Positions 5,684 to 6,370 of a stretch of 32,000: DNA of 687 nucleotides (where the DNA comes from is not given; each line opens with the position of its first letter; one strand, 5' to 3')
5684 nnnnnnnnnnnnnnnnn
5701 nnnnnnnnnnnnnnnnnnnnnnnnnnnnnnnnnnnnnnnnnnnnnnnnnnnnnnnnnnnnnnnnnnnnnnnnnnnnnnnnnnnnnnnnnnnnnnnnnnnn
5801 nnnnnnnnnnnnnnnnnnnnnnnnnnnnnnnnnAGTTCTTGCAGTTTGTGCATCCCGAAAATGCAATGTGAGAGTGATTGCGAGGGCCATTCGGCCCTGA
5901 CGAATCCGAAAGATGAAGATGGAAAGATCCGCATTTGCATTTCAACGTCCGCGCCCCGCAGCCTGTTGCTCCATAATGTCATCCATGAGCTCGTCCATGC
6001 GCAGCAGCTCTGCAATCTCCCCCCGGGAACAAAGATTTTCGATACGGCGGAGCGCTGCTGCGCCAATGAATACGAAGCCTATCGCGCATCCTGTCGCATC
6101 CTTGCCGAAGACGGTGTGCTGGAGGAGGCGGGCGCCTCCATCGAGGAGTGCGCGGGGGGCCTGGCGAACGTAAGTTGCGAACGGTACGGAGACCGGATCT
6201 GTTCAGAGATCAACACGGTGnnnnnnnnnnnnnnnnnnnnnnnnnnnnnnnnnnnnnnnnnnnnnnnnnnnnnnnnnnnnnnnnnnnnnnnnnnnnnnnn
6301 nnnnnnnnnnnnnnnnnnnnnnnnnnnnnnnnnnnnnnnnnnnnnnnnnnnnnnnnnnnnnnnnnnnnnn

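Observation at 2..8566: Five translationally coupled genes for cysteine-rich, signal-peptide-bearing proteins of no recognisable family: candidate undescribed extracellular or cell-surface system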

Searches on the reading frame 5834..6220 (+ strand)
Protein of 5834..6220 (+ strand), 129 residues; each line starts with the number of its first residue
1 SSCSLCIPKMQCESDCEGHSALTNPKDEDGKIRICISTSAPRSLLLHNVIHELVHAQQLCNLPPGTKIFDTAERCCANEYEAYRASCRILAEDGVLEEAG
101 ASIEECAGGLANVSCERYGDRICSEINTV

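Call 91: search_solved_structures(query=A7, max_evalue=10, show_alignments=3)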
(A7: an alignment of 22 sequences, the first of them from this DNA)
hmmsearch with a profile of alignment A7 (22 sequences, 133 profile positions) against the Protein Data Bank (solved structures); distinct sequences matched with E-value up to 10: 1.
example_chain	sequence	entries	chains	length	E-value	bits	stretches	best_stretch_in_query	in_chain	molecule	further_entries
4y6w_A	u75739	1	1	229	0.33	14.1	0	32-72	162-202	NaB(AB)3ACb - light chain TPR-like repeats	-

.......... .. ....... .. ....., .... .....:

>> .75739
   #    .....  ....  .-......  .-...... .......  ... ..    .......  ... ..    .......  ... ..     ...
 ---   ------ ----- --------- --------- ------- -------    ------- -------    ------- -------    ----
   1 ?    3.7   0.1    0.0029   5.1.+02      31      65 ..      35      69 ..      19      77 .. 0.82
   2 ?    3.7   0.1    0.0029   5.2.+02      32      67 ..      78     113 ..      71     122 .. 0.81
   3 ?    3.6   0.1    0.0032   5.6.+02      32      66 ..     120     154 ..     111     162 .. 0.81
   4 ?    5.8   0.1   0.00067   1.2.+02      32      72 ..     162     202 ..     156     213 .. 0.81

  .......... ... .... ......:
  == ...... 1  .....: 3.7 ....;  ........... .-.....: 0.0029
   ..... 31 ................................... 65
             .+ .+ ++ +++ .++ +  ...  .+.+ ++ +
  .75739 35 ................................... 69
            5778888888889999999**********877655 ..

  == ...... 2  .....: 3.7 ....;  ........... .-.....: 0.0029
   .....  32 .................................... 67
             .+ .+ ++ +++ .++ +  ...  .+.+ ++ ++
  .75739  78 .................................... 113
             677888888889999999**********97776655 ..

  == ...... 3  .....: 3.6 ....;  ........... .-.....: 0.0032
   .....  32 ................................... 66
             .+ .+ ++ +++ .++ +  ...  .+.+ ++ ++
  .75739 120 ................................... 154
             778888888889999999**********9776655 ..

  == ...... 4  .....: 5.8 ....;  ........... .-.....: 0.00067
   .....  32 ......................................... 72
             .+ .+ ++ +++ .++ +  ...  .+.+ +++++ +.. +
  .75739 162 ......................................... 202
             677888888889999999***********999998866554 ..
